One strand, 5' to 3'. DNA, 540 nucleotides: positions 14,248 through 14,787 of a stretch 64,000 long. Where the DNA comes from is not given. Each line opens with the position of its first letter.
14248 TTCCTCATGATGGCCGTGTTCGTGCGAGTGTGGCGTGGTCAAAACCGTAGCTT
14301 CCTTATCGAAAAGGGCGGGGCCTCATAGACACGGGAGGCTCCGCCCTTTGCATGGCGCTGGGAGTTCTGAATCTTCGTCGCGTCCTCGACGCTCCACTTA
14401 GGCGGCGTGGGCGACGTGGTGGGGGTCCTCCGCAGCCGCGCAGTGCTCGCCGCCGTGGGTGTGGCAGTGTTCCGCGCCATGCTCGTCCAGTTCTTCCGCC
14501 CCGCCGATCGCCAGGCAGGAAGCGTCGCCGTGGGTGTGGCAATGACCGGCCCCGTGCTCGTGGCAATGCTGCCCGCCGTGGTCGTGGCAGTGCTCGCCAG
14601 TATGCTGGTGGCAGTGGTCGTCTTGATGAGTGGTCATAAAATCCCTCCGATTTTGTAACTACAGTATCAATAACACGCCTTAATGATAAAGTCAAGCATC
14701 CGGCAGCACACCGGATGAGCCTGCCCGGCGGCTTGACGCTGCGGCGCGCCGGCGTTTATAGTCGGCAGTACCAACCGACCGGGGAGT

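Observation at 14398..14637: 79-aa HCHxH-repeat His/Cys protein: a possible new class of small cytoplasmic metal-binding protein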

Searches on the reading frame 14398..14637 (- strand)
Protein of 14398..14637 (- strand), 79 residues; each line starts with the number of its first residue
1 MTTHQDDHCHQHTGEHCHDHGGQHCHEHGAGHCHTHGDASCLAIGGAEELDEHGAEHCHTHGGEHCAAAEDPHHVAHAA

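Call 4: search_protein_families(library=pfam, proteins=[window:14398-14637:-], max_evalue=0.1)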
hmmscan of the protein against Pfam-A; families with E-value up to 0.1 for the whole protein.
window:14398-14637:- (79 aa): 0 families

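Call 5: search_protein_families(library=ncbifam, proteins=[window:14398-14637:-], max_evalue=0.1)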
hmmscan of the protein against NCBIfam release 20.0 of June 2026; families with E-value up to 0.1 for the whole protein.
window:14398-14637:- (79 aa): 0 families

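Call 7: find_homologous_proteins(query=window:14398-14637:-, max_evalue=0.01)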
Query window:14398-14637:- (79 aa): 1 proteins with E <= 0.01 among 1 candidates.
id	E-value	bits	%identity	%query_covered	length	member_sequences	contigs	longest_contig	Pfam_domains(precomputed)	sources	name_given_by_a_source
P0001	1.2e-14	72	68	71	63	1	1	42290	-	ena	-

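Call 9: find_encoding_contigs(protein=P0001, flank=10000)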
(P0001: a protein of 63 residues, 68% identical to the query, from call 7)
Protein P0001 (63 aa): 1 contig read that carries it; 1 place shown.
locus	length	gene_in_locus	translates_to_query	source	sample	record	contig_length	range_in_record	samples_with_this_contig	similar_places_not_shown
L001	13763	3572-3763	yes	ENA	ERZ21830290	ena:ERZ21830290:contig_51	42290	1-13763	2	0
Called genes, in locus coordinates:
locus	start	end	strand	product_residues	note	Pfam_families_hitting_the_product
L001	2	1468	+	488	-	?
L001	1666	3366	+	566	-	PF00749:tRNA-synt_1c, PF03950:tRNA-synt_1c_C, PF20974:tRNA-synt_1c_C2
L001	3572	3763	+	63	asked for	-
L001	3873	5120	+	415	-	PF01545:Cation_efflux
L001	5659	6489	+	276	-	PF00753:Lactamase_B, PF12706:Lactamase_B_2 (weak)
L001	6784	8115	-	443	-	PF00919:UPF0004, PF04055:Radical_SAM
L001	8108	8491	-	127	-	-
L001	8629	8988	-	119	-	PF13650:Asp_protease_2 (weak), PF13975:gag-asp_proteas (weak)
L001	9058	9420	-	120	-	PF13650:Asp_protease_2, PF13975:gag-asp_proteas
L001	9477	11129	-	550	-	PF02776:TPP_enzyme_N, PF00205:TPP_enzyme_M, PF02775:TPP_enzyme_C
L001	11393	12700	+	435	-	PF00465:Fe-ADH, PF25137:ADH_Fe_C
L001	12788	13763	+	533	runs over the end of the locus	PF00732:GMC_oxred_N, PF01266:DAO (faint), PF05199:GMC_oxred_C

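Call 19: search_protein_representatives(protein=window:14398-14637:-)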
Query: 79 residues. Proteins with E-value up to 0.001 (for the whole library): 6; up to 1e-10: 2; up to 1e-30: 0. The best 6 are listed.
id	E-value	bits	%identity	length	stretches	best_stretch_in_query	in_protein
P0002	3.1e-20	88.5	73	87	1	5-79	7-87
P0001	4.0e-15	72.2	66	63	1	22-79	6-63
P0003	1.9e-06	44.4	61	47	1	28-68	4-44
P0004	2.5e-05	40.8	72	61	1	1-36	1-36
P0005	2.0e-04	37.9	34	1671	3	11-67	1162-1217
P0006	2.1e-04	37.8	44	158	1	3-73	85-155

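Call 22: find_encoding_contigs(protein=P0002, flank=10000)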
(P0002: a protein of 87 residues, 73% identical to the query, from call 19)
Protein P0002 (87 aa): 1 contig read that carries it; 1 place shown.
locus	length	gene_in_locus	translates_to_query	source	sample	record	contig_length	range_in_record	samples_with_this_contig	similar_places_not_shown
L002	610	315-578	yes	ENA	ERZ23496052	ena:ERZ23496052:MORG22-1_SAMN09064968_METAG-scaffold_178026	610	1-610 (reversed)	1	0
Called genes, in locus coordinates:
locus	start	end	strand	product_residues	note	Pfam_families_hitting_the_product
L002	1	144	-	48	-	?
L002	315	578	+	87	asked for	-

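Call 23: find_encoding_contigs(protein=window:14398-14637:-, flank=10000)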
Protein window:14398-14637:- (79 aa): 8 contigs read that carry it; 6 places shown.
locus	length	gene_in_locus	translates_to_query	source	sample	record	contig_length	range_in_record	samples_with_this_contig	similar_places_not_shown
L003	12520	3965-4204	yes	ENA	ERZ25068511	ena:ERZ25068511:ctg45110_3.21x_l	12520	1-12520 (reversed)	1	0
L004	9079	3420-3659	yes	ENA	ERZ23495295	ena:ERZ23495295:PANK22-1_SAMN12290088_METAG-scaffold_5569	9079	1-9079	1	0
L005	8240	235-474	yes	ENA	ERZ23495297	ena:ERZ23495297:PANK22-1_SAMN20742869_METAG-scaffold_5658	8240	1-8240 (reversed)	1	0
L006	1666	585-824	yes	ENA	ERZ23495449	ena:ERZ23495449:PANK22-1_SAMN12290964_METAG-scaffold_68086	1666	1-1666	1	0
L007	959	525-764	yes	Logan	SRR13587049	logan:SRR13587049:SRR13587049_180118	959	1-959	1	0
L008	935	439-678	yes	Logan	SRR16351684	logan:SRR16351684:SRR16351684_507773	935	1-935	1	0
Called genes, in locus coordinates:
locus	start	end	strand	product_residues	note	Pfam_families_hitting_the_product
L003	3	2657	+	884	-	?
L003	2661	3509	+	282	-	PF07934:OGG_N, PF00730:HhH-GPD (weak)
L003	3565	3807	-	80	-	PF09723:Zn_ribbon_8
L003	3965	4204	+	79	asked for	-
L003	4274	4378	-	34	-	-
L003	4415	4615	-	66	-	-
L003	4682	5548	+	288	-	PF01545:Cation_efflux, PF16916:ZT_dimer (weak)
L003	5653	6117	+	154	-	PF01475:FUR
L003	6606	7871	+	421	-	PF01297:ZnuA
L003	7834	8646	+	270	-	PF01297:ZnuA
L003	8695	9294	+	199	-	PF00080:Sod_Cu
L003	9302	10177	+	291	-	PF00950:ABC-3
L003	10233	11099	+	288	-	PF11376:DUF3179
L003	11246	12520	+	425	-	?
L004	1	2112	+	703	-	?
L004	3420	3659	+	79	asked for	-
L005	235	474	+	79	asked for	-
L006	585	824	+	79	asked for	-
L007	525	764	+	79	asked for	-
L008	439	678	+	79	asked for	-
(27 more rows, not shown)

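Call 26: find_homologous_proteins(query=A1, max_evalue=0.01)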
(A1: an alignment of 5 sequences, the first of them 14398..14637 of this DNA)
Query A1 (5 sequences) (79 aa, profile of the alignment): 8 proteins with E <= 0.01 among 775 candidates.
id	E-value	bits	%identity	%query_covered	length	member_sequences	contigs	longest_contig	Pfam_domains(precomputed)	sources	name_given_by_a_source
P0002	4.4e-30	122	69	94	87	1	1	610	-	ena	-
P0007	2.2e-28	116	69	94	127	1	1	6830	-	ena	-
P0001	3.1e-20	90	68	71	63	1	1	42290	-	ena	-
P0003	2.4e-11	62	58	61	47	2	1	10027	-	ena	-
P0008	2.0e-10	59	59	73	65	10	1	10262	-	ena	-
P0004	1.4e-8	53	76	43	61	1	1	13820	-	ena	-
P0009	1.4e-4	40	53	51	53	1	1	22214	-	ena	-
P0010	2.8e-3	36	43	61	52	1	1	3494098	-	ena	-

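Call 28: find_encoding_contigs(protein=P0010, flank=10000, max_places=3)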
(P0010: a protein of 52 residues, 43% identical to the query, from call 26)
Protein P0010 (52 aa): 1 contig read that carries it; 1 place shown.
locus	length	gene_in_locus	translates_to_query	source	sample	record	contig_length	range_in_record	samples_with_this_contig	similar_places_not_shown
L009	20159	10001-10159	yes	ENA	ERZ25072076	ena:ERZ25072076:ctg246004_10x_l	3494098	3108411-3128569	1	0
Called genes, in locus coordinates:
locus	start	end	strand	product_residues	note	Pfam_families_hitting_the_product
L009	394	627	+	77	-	PF04255:DUF433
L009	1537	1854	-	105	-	-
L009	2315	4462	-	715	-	PF07669:Eco57I (weak)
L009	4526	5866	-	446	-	PF00587:tRNA-synt_2b, PF03129:HGTP_anticodon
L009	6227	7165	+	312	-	PF01548:DEDD_Tnp_IS110, PF02371:Transposase_20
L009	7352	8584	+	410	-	PF00083:Sugar_tr (faint), PF07690:MFS_1, PF12832:MFS_1_like, PF07690:MFS_1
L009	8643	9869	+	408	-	PF07690:MFS_1, PF12832:MFS_1_like (weak)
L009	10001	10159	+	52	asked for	-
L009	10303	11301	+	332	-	PF01545:Cation_efflux, PF16916:ZT_dimer (weak)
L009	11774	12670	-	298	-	PF00296:Bac_luciferase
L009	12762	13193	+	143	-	PF00472:RF-1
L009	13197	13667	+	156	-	PF07355:GRDB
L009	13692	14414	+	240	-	-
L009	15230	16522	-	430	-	PF07690:MFS_1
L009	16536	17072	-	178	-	-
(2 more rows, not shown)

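Call 29: find_encoding_contigs(protein=P0008, flank=10000, max_places=3)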
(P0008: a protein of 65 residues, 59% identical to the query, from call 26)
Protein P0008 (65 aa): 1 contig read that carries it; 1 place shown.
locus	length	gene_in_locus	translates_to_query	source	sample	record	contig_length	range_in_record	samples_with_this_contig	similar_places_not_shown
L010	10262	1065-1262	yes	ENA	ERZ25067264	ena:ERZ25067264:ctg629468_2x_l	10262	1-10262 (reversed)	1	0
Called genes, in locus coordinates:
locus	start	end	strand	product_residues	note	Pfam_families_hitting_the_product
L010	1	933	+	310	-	?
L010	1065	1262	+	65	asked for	-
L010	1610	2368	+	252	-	PF01545:Cation_efflux, PF16916:ZT_dimer (weak)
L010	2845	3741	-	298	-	PF00296:Bac_luciferase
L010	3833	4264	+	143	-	PF00472:RF-1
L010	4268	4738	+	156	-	PF07355:GRDB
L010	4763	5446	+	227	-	-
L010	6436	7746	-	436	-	PF07690:MFS_1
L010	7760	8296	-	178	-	-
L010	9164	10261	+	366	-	?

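Call 34: find_related_loci(query=window:14398-14637:-, collection=genome_contigs, flank=10000)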
Query window:14398-14637:- (79 aa) in genome_contigs; peptide patterns used: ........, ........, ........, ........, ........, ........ (x = any residue, [..] = any of these).
562 stretches matched a pattern; 25 encode a relative of the query (tblastn E <= 1e-3); 25 distinct loci.
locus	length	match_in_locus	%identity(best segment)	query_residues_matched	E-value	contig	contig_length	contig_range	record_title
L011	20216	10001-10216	85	1-72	5e-36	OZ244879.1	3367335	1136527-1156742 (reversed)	MAG: Dehalococcoidia bacterium isolate 129e805c-15e7-4e04-be47-5b5205565f01 genome assembly, chromosome: 1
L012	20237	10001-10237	85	1-79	1e-35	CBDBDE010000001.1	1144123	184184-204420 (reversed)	MAG: Dehalococcoidia bacterium isolate 507f7452-7ab4-464d-beb7-7b563f49c2fc genome assembly, contig: contig_1, whole gen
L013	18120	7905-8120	93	1-72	2e-35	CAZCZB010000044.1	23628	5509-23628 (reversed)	MAG TPA_asm: uncultured Dehalococcoidia bacterium isolate SRP109090_co1_5 genome assembly, contig: NODE_2935_length_2362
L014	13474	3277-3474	85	1-66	5e-30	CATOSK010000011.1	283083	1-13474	MAG: uncultured Dehalococcoidia bacterium isolate 8b0b6f7a-36e1-4cb0-bede-a28c8a76f2f9 genome assembly, contig: contig_1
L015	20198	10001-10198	86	1-66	2e-29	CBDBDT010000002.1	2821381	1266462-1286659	MAG: Dehalococcoidia bacterium isolate a89fab70-b9e1-494d-bd9e-b94e8a784799 genome assembly, contig: contig_2, whole gen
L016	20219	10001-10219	75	7-79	1e-28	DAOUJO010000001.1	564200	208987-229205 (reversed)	MAG TPA_asm: Dehalococcoidia bacterium isolate S34_268 k113_602608, whole genome shotgun sequence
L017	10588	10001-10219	75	7-79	1e-28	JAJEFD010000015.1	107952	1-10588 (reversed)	MAG: Dehalococcoidia bacterium isolate p16x34bins.71 k141_7925, whole genome shotgun sequence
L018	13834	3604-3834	70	3-79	1e-28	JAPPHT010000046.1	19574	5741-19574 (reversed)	MAG: Chloroflexota bacterium isolate RHO1_bin_8 NODE_4360_length_19574_cov_19.174958, whole genome shotgun sequence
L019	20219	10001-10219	74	7-79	2e-28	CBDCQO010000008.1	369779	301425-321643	MAG: Dehalococcoidia bacterium isolate 69a24162-ed58-4481-bed2-2caa30729e5d genome assembly, contig: contig_8, whole gen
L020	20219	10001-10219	75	7-79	4e-28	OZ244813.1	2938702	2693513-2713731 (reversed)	MAG: Dehalococcoidia bacterium isolate c597d9ae-e839-4a6c-83f3-3d6bda73bc97 genome assembly, chromosome: 1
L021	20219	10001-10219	74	7-79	5e-28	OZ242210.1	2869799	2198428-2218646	MAG: Dehalococcoidia bacterium isolate 2dcd4ef8-4200-4d3b-942c-b6f2e12e8c0d genome assembly, chromosome: 1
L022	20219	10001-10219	74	7-79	7e-28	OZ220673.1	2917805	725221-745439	MAG: Dehalococcoidia bacterium isolate 74ad39ee-730f-4e91-a86b-9a5c45ef094d genome assembly, chromosome: 1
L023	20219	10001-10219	73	7-79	2e-27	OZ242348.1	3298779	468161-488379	MAG: Dehalococcoidia bacterium isolate 357cf40b-4ce6-42dd-ae1b-d69ff5967523 genome assembly, chromosome: 1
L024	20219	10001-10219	74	7-79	1e-27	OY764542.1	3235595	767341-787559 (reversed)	MAG: Dehalococcoidia bacterium isolate 6a5b5718-e0ca-4583-9154-875545b380e3 genome assembly, chromosome: 1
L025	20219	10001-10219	73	7-79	2e-27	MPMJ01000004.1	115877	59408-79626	MAG: SAR202 cluster bacterium bin16 NODE_261_length_115877_cov_10.6676_ID_521, whole genome shotgun sequence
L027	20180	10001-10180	77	7-66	3e-26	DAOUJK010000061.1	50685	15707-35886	MAG TPA_asm: Dehalococcoidia bacterium isolate S32_261 k113_2198200, whole genome shotgun sequence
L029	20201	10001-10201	78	13-79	2e-25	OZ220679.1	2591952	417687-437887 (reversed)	MAG: Dehalococcoidia bacterium isolate bff0dcbd-e965-4f93-bb55-57b6ceb5617d genome assembly, chromosome: 1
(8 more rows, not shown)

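Call 35: search_solved_structures(query=A1, max_evalue=10)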
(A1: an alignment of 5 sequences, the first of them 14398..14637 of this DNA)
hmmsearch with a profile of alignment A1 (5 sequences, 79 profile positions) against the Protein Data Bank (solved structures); distinct sequences matched with E-value up to 10: 1.
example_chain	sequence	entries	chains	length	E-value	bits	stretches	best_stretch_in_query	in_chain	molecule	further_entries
7ox1_B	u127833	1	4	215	0.037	17.7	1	34-76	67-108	Light chain (Fab 7D6)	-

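Call 53: find_homologous_proteins(query=A3, max_evalue=1)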
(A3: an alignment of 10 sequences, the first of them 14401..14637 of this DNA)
Query A3 (10 sequences) (79 aa, profile of the alignment): 9 proteins with E <= 1 among 4169 candidates.
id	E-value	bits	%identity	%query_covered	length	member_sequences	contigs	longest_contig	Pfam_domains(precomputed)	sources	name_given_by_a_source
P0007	1.0e-28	117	69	94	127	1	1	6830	-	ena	-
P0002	6.4e-28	115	69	94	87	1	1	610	-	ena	-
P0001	8.2e-16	76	68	71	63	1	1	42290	-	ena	-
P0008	3.5e-10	58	59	73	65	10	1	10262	-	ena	-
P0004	7.8e-7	47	76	43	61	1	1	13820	-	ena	-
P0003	2.2e-5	42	58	61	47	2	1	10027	-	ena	-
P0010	1.8e-3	36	43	61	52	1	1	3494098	-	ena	-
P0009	2.4e-3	36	53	51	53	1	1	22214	-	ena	-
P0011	2.4e-2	33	69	33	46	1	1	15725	-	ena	-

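Call 54: predict_structure(alignment_id=A2)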
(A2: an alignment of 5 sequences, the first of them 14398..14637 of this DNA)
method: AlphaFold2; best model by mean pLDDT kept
length: 79 residues; sequences in the alignment: 5
mean_pLDDT: 47.0   pTM: 0.27
mean pLDDT of the five models: 47.0, 46.5, 41.0, 37.8, 32.6
residues with pLDDT >= 90: 0; 70-90: 0; 50-70: 37; < 50: 42
segments of 3 or more residues with pLDDT < 50: 1-5, 50-79
pLDDT, mean of each block of 10 residues (from residue 1): 48 57 54 52 50 41 36 37
secondary structure, 60 per line:
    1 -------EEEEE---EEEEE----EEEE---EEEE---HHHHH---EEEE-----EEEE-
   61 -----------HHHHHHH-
elements in order: E8-12 E16-20 E25-28 E32-35 H39-43 E47-50 E56-59 H72-78

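Call 55: find_related_loci(query=A3, collection=metagenome_contigs, flank=3000)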
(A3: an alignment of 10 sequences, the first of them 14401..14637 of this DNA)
Query A3 (79 aa) in metagenome_contigs; peptide patterns used: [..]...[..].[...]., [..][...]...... (x = any residue, [..] = any of these).
333 stretches matched a pattern; 4 encode a relative of the query (tblastn E <= 1e-3); 4 distinct loci.
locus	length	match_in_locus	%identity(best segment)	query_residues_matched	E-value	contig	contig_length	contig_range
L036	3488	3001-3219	75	7-79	1e-30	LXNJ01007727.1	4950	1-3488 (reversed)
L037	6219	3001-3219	73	7-79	7e-29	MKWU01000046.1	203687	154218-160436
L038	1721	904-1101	77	14-79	2e-26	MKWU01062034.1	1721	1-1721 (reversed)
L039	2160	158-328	77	22-78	3e-23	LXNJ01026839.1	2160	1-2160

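Call 56: search_protein_families(library=pfam, alignment_id=A3, max_evalue=10)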
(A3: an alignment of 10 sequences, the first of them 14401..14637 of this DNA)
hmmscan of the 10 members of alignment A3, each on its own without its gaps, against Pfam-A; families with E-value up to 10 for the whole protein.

A. member 1, window:14401-14637:- (79 aa): 1 family
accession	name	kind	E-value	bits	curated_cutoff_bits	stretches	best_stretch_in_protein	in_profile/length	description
PF00757.25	Furin-like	-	0.86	9.9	26.8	1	7-58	32-81/147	Furin-like cysteine rich region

B. families by the number of members that match (of 10 scanned): 1 family
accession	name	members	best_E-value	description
PF00757.25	Furin-like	2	0.86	Furin-like cysteine rich region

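Call 57: search_protein_families(library=ncbifam, alignment_id=A3, max_evalue=10)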
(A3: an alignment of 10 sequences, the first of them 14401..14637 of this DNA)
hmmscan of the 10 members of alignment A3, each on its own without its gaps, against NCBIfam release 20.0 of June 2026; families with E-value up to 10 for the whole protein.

A. member 1, window:14401-14637:- (79 aa): 0 families

B. families by the number of members that match (of 10 scanned): 0 families

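Call 73: list_cluster_members(proteins=[window:14401-14637:-, P0008, P0007, L016:9959-10219:+, L029:9950-10201:+, L025:9959-10219:+])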
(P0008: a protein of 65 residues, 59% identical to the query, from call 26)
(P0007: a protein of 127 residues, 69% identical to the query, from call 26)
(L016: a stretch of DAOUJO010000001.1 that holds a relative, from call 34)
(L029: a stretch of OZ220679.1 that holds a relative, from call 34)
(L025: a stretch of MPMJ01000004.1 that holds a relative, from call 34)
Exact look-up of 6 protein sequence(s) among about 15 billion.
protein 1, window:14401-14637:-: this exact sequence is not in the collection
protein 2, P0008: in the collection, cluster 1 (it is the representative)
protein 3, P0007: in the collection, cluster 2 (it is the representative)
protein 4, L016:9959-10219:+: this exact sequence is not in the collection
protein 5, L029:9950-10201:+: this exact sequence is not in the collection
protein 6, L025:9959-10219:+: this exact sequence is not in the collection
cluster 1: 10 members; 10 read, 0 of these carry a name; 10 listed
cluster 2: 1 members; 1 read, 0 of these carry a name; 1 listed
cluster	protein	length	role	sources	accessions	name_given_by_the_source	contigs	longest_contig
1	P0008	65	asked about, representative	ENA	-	-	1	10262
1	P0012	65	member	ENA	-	-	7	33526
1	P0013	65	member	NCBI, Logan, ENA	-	-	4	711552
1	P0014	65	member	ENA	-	-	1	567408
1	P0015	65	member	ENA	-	-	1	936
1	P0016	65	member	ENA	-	-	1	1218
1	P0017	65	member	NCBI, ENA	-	-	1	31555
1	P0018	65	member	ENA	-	-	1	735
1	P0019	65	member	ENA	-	-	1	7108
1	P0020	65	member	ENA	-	-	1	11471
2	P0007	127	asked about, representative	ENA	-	-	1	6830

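Call 77: search_dna_similar(query=window:14401-14637:-, collection=plasmids, mode=protein, max_evalue=0.001, max_rows=10)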
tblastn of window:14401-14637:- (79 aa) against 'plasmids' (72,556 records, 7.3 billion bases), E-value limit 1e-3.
No match.
